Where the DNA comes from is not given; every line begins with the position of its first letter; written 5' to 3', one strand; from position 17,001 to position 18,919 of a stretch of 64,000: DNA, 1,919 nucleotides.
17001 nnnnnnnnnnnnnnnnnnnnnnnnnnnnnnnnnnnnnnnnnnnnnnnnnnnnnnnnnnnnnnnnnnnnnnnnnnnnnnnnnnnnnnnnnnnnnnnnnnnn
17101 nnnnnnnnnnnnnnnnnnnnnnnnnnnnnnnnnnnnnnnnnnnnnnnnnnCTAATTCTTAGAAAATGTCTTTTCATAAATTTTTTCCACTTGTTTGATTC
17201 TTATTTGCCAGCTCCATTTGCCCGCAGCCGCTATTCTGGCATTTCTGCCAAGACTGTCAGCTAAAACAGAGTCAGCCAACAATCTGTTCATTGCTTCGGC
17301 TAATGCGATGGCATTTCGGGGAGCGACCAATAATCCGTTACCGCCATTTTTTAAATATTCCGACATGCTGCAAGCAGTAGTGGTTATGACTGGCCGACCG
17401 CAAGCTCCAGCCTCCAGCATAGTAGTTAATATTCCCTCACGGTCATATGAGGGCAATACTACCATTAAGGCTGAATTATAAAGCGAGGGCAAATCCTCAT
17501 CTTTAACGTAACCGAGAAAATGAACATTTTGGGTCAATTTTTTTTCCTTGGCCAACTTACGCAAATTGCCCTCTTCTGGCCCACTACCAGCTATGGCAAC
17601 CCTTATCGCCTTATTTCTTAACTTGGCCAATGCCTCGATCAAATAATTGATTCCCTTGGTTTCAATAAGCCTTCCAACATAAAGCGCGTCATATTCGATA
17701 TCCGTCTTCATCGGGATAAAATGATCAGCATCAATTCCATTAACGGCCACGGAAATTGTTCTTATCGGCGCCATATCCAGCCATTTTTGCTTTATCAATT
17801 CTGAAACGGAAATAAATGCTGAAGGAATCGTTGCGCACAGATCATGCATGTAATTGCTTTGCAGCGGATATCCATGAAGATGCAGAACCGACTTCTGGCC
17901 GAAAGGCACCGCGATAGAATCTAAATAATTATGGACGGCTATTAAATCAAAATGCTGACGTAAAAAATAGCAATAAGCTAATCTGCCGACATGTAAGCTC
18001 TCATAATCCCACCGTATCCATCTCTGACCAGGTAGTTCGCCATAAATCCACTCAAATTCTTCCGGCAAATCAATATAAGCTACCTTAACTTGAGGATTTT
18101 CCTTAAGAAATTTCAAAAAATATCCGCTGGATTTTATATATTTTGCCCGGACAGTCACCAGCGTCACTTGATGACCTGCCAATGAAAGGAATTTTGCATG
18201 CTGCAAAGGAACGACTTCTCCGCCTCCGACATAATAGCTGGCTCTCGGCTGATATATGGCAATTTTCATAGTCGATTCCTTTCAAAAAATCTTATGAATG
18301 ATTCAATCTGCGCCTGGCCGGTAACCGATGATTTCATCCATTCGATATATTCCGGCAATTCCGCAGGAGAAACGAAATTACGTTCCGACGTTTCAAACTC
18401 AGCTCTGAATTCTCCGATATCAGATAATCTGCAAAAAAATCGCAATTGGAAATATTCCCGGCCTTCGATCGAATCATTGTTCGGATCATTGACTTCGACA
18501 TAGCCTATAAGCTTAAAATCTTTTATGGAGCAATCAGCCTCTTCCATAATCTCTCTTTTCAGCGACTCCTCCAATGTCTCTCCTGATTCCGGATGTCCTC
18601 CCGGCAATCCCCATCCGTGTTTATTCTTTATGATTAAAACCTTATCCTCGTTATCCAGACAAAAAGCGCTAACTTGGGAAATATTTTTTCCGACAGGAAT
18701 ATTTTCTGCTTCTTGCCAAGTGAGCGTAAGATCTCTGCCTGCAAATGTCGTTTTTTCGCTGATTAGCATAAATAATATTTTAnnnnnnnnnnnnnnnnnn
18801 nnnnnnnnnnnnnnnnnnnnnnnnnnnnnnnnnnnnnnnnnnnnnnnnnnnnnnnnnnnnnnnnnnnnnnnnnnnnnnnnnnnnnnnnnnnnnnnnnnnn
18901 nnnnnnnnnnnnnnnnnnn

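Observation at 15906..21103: Tight operon: GT2-HAD fusion, NDK-like, Nudix, GT4, HprK-like kinase, Nudix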

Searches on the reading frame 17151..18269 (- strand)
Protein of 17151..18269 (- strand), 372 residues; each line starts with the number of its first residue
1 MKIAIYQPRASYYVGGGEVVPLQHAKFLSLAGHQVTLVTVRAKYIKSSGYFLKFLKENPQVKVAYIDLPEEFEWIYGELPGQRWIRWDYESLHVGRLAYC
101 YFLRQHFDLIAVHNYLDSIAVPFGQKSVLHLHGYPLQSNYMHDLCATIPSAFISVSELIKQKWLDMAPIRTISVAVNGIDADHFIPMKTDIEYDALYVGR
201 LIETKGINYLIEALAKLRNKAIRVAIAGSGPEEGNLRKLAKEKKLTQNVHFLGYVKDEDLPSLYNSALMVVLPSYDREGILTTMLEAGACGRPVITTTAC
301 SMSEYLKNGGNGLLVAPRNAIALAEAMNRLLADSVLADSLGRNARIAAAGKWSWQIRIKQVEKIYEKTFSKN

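Call 5: search_protein_families(library=pfam, proteins=[window:17151-18269:-], max_evalue=0.01)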
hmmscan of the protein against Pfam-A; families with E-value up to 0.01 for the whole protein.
window:17151-18269:- (372 aa): 4 families
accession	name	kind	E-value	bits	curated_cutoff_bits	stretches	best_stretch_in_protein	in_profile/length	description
PF00534.26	Glycos_transf_1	-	2.8e-42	144.6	26.4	1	190-345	13-170/172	Glycosyl transferases group 1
PF13692.12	Glyco_trans_1_4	-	3.9e-37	128.1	27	1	195-333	4-142/142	Glycosyl transferases group 1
PF13524.12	Glyco_trans_1_2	-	2.4e-12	47.5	25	1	211-362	6-143/144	Glycosyl transferase-like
PF13439.12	Glyco_transf_4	-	4e-06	27.4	28.5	1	14-182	1-169/170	Glycosyltransferase Family 4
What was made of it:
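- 17151..18269 (-): GT4 (GT-B, retaining type) glycosyltransferase with GRL..KG and E278-x7-E286 motifs. It overlaps the kinase gene. Pfam Glycos_transf_1 2.8e-42 (call 5).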

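Call 6: search_protein_families(library=ncbifam, proteins=[window:17151-18269:-], max_evalue=0.1)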
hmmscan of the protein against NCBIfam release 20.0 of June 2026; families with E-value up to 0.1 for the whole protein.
window:17151-18269:- (372 aa): 44 families (the best 25 are shown)
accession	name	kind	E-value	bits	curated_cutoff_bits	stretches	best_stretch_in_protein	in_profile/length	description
TIGR03088.1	stp2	hypoth_equivalog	4.2e-29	101.7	409.05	1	129-368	117-373/374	TIGR03088 family PEP-CTERM/XrtA system glycosyltransferase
NF041876.1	EPS_EpsE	equivalog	8.4e-28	97.7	400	1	167-353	183-381/389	exopolysaccharide biosynthesis GT4 family glycosyltransferase EpsE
TIGR03449.1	mycothiol_MshA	equivalog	3.9e-23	82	462.5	1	195-369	223-404/406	D-inositol-3-phosphate glycosyltransferase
TIGR03999.1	thiol_BshA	equivalog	3.2e-20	72.4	273.7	1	154-368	150-373/375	N-acetyl-alpha-D-glucosaminyl L-malate synthase BshA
TIGR02149.1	glgA_Coryne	subfamily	1e-19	70.9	302.4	1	133-367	130-389/391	glycogen synthase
NF041010.1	glycosy_Agl16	equivalog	1.5e-19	70.1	575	1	150-367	135-350/352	glycosylation protein Agl16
NF047684.1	TeichurnBiosyTuaC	equivalog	3.3e-19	69.1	550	1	196-367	223-388/391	teichuronic acid biosynthesis protein TuaC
TIGR04063.1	stp3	hypoth_equivalog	2.7e-17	62.7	442.05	1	197-367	218-394/397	TIGR04063 family PEP-CTERM/XrtA system glycosyltransferase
TIGR04047.1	MSMEG_0565_glyc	hypoth_equivalog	3.5e-17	62.6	259.85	1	16-354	13-362/373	MSMEG_0565 family glycosyltransferase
TIGR04005.1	wcaL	equivalog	7.1e-16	58.1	537.6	1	153-329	179-366/406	colanic acid biosynthesis glycosyltransferase WcaL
NF046085.1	XrtY_assoc_Gly1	equivalog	8.9e-16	57.7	400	1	188-368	205-384/387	XrtY-associated glycosyltransferase XYAG1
NF007640.0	PRK10307.1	subfamily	1.9e-15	56.7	276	1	162-364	201-403/411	WcaI family glycosyltransferase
NF047880.1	glyco_SdgA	exception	5.4e-15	54.9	800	1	167-356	291-478/488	serine-aspartate repeat adhesin O-glycosyltransferase SdgA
NF038295.1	EPS_HpsP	equivalog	1.8e-14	53.6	550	1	195-367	210-386/388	hormogonium polysaccharide biosynthesis glycosyltransferase HpsP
NF038229.1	Glyco4_Geo_Pelo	equivalog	1.9e-14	53.5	400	1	204-368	173-336/338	GPMC system family 4 glycosyltransferase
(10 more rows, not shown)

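Call 21: search_solved_structures(query=window:17151-18269:-, max_evalue=1e-10)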
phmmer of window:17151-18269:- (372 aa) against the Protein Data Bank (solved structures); distinct sequences matched with E-value up to 1e-10: 19.
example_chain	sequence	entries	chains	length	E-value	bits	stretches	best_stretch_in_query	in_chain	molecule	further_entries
6kih_A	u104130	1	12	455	2.5e-20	76.4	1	194-370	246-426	Tll1590 protein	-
7qnt_AAA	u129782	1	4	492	4.3e-14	55.9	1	196-346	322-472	TarM(Se)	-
7qd7_AAA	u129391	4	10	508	4.8e-14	55.7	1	196-346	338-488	TarM(Se)_G117R | TarM(Se)_G117R-4RboP | TarM(Se)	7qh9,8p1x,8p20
3okc_A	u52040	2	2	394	2e-13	53.7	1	199-364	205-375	GDP-mannose-dependent alpha-(1-6)-phosphatidylinositol monomannoside mannosyltransferase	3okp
3oka_A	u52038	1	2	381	2.1e-13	53.6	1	199-364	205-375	GDP-mannose-dependent alpha-(1-6)-phosphatidylinositol monomannoside mannosyltransferase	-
7qsg_A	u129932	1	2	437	2.5e-13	53.4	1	171-370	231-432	D-inositol 3-phosphate glycosyltransferase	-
5i45_A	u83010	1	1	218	6.4e-13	52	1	193-371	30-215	Glycosyl transferases group 1 family protein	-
6d9t_A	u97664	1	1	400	1.1e-12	51.3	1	195-370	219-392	Glycosyl transferase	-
6n1x_A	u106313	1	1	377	1.3e-12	51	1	195-369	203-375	Glycosyltransferase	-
8dvz_A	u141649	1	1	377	1.7e-11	47.4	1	157-367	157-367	N, N'-diacetylbacillosaminyl-diphospho-undecaprenol alpha-1,3-N-acetylgalactosaminyltransf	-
8dqd_A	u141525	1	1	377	2.3e-11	46.9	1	157-367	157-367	N, N'-diacetylbacillosaminyl-diphospho-undecaprenol alpha-1,3-N-acetylgalactosaminyltransf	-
4x7m_A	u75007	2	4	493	3.4e-11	46.3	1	182-355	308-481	TarM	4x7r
4x6l_A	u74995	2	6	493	3.4e-11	46.3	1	182-355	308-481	TarM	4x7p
4wac_A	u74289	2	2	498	3.5e-11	46.3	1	182-355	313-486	Glycosyl transferase, group 1 family protein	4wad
3c4q_A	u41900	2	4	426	4.5e-11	45.9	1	195-368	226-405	Predicted glycosyltransferases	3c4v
2jjm_A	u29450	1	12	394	6.8e-11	45.3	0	195-366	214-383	GLYCOSYL TRANSFERASE, GROUP 1 FAMILY PROTEIN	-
3mbo_A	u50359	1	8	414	7.9e-11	45.1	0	196-366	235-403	Glycosyltransferase, group 1 family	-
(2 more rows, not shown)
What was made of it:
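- Closest known: Synthase-phosphatase pairs and fusions for compatible solutes. Same: The C-terminal half of the GT4 is closest to sucrose-phosphate synthase 6kih by single-sequence search (call 21).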

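Call 48: search_protein_families(library=padloc, proteins=[window:17151-18269:-], max_evalue=0.01)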
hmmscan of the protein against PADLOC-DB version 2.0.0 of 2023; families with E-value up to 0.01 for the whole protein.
window:17151-18269:- (372 aa): 0 families

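Call 49: search_protein_families(library=phrogs, proteins=[window:17151-18269:-], max_evalue=0.001)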
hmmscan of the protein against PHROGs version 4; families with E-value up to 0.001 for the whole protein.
window:17151-18269:- (372 aa): 2 families
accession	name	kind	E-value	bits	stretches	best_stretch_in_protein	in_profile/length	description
phrog_2170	-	moron, auxiliary metabolic gene and host takeover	9.8e-12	45.6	1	152-316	131-303/374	glycosyltransferase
phrog_21308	-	other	6.3e-10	38.8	1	152-346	202-403/735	radical SAM domain-containing protein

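Call 81: search_solved_structures(query=A4, max_evalue=1e-12)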
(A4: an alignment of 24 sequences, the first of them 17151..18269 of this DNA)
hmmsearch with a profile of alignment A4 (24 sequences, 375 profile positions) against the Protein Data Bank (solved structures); distinct sequences matched with E-value up to 1e-12: 47.
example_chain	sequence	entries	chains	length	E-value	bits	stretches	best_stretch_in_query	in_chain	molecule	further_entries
2jjm_A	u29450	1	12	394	9.8e-34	120.2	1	14-373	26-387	GLYCOSYL TRANSFERASE, GROUP 1 FAMILY PROTEIN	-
3mbo_A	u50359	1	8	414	1.2e-33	119.9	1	14-373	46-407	Glycosyltransferase, group 1 family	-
6kih_A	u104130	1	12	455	2.2e-31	112.5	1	195-372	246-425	Tll1590 protein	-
5d00_A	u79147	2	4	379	9.8e-31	110.3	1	14-371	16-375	N-acetyl-alpha-D-glucosaminyl L-malate synthase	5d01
5i45_A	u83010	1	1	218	1.9e-30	109.4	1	178-373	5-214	Glycosyl transferases group 1 family protein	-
3c4q_A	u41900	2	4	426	1.3e-26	96.8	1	196-373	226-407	Predicted glycosyltransferases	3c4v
3c48_A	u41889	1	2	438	1.4e-26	96.6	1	196-373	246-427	Predicted glycosyltransferases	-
8dvz_A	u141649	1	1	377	9.6e-25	90.6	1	169-372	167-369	N, N'-diacetylbacillosaminyl-diphospho-undecaprenol alpha-1,3-N-acetylgalactosaminyltransf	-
3okc_A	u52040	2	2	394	1.1e-24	90.4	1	200-370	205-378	GDP-mannose-dependent alpha-(1-6)-phosphatidylinositol monomannoside mannosyltransferase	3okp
8dqd_A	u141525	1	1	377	1.2e-24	90.4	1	169-372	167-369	N, N'-diacetylbacillosaminyl-diphospho-undecaprenol alpha-1,3-N-acetylgalactosaminyltransf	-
3oka_A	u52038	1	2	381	1.3e-24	90.2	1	200-369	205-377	GDP-mannose-dependent alpha-(1-6)-phosphatidylinositol monomannoside mannosyltransferase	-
7qnt_AAA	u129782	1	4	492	3e-24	89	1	159-364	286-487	TarM(Se)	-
7qd7_AAA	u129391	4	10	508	3.2e-24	88.9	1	159-364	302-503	TarM(Se)_G117R | TarM(Se)_G117R-4RboP | TarM(Se)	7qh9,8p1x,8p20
6d9t_A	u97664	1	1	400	3.6e-24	88.7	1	92-373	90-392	Glycosyl transferase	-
6n1x_A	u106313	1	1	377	4.4e-24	88.4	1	92-372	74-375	Glycosyltransferase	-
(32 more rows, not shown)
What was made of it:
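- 17151..18269 (-): The family profile aligns full length to BshA structures 2jjm and 3mbo (1e-33) and 5d00 (1e-30) (call 81).
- Closest known: BshA / MshA. Same: The cassette GT4 profile aligns over residues 14-373 with BshA structures (1e-33 to 1e-30) and partly with MshA (call 81).
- The GT4 profile is full length to BshA and partial to MshA and SPS (calls 21, 81). The GT4 also matches PimA, PimB, alpha-monoglucosyl-DAG synthase and GlcNAc-PG synthase (calls 6, 21, 81).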

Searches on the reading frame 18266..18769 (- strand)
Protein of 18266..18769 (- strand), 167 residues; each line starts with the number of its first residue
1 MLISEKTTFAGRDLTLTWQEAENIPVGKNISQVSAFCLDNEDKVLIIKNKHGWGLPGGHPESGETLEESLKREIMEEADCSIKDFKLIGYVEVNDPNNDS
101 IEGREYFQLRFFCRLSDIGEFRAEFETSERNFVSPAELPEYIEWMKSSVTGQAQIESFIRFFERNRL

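Call 5: search_protein_families(library=pfam, proteins=[window:18266-18769:-], max_evalue=0.01)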
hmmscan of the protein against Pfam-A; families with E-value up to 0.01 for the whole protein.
window:18266-18769:- (167 aa): 1 family
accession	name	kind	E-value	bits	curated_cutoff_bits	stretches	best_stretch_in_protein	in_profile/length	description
PF00293.34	NUDIX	-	1.8e-16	60.8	21.1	1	32-140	5-122/134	NUDIX domain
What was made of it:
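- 18266..18769 (-): Nudix hydrolase A with an intact Nudix box (G57-G58, E64, R72-E73, E76-E77 are conserved across 25 orthologues). Pfam NUDIX 1.8e-16 (call 5).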

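Call 6: search_protein_families(library=ncbifam, proteins=[window:18266-18769:-], max_evalue=0.1)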
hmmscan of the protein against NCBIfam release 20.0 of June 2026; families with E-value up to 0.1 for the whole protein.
window:18266-18769:- (167 aa): 15 families
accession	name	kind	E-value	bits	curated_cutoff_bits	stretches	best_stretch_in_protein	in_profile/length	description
TIGR02705.1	nudix_YtkD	equivalog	1.7e-09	37.4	154.4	1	11-99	8-93/156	RNA deprotection pyrophosphohydrolase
NF006530.0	PRK08999.1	equivalog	1.8e-05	24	245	1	35-84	11-66/315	Nudix family hydrolase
NF001299.0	PRK00241.1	equivalog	3.8e-05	23.3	158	1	58-89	166-197/263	NAD(+) diphosphatase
TIGR00586.1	mutt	equivalog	0.0001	22.3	97.9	1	52-92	33-73/129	8-oxo-dGTP diphosphatase MutT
NF008044.0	PRK10776.1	equivalog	0.00013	21.8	148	1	52-95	32-75/130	8-oxo-dGTP diphosphatase MutT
NF012016.0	PRK15472.1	equivalog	0.0003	20.5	95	1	52-79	32-59/141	nucleoside triphosphatase NudI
NF003785.0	PRK05379.1-1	equivalog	0.0011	18.2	418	1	23-84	196-261/347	bifunctional nicotinamide-nucleotide adenylyltransferase/Nudix hydroxylase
NF001934.0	PRK00714.1-1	equivalog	0.004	16.6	241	1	40-88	18-68/176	RNA pyrophosphohydrolase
NF001937.0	PRK00714.1-4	equivalog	0.0041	16.8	139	1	40-89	18-69/161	RNA pyrophosphohydrolase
NF001936.0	PRK00714.1-3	equivalog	0.0057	16.5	118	1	50-88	34-70/155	RNA pyrophosphohydrolase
NF008736.0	PRK11762.1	equivalog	0.013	15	169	1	50-91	73-114/186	ADP compounds hydrolase NudE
NF001938.0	PRK00714.1-5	equivalog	0.014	14.8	116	1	46-81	40-75/172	RNA pyrophosphohydrolase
NF001935.0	PRK00714.1-2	equivalog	0.015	14.8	259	1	49-89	29-69/183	RNA pyrophosphohydrolase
NF007834.0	PRK10546.1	equivalog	0.027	14.3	156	1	53-81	32-60/135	pyrimidine (deoxy)nucleoside triphosphate diphosphatase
NF041652.1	Nud_hyd_Dein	equivalog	0.049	13.9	200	1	18-90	3-82/152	Nudix hydrolase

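Call 46: search_solved_structures(query=window:18266-18769:-, max_evalue=0.0001, show_alignments=1)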
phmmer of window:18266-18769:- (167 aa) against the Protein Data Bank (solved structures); distinct sequences matched with E-value up to 0.0001: 10.
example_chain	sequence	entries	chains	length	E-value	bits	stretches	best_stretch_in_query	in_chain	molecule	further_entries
3id9_A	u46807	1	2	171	1.8e-08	37.6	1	29-91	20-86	MutT/NUDIX family protein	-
4hfq_A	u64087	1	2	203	7.7e-08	35.5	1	32-143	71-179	MutT/nudix family protein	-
3o8s_A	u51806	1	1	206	9.3e-08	35.2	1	38-140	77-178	ADP-ribose pyrophosphatase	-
3q1p_A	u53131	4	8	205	1.1e-06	31.7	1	35-140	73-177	Phosphohydrolase (MutT/nudix family protein)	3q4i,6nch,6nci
3fk9_A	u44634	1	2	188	1.3e-05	28.2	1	36-90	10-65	Mutator MutT protein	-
3gg6_A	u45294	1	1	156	3.2e-05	27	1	27-87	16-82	Nucleoside diphosphate-linked moiety X motif 18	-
1vc8_A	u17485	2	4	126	4.8e-05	26.4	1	41-80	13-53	Ndx1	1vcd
8tm0_A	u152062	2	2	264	8e-05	25.7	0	13-97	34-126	NKG2-D type II integral membrane protein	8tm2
6dby_A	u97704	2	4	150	9.4e-05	25.5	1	52-89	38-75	Nudix hydrolase 1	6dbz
5gp0_E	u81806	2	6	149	9.7e-05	25.4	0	52-89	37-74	Nudix hydrolase 1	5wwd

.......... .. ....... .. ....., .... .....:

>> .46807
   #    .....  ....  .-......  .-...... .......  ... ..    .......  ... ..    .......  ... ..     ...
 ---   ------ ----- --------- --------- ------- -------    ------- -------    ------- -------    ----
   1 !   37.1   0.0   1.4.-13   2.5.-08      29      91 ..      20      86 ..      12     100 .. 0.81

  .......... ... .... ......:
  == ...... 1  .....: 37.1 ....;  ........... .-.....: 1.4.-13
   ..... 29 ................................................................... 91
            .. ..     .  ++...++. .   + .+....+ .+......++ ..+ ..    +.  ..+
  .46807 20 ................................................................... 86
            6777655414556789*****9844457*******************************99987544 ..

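Call 48: search_protein_families(library=padloc, proteins=[window:18266-18769:-], max_evalue=0.01)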
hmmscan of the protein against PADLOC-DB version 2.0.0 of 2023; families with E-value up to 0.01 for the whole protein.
window:18266-18769:- (167 aa): 1 family
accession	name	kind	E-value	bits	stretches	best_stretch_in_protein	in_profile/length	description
PDLC04899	PDC-S07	-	1.6e-10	38.8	1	31-97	7-79/135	-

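Call 49: search_protein_families(library=phrogs, proteins=[window:18266-18769:-], max_evalue=0.001)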
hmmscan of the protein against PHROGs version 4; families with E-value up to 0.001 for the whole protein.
window:18266-18769:- (167 aa): 6 families
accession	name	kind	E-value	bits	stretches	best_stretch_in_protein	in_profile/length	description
phrog_1198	-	other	4.4e-17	63.7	1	29-143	36-154/253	MutT/NUDIX hydrolase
phrog_25541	-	unknown function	4.7e-07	30.5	1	31-141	75-184/210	-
phrog_10313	-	other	1.1e-06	29.5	1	40-96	25-83/159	nudix hydrolase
phrog_15528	-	head and packaging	7.9e-06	25.5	1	31-85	522-577/794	portal protein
phrog_1185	-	other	5.8e-05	23.7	1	36-91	162-220/301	nudix hydrolase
phrog_19657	-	other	0.00029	21.8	1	48-81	56-89/176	nudix hydrolase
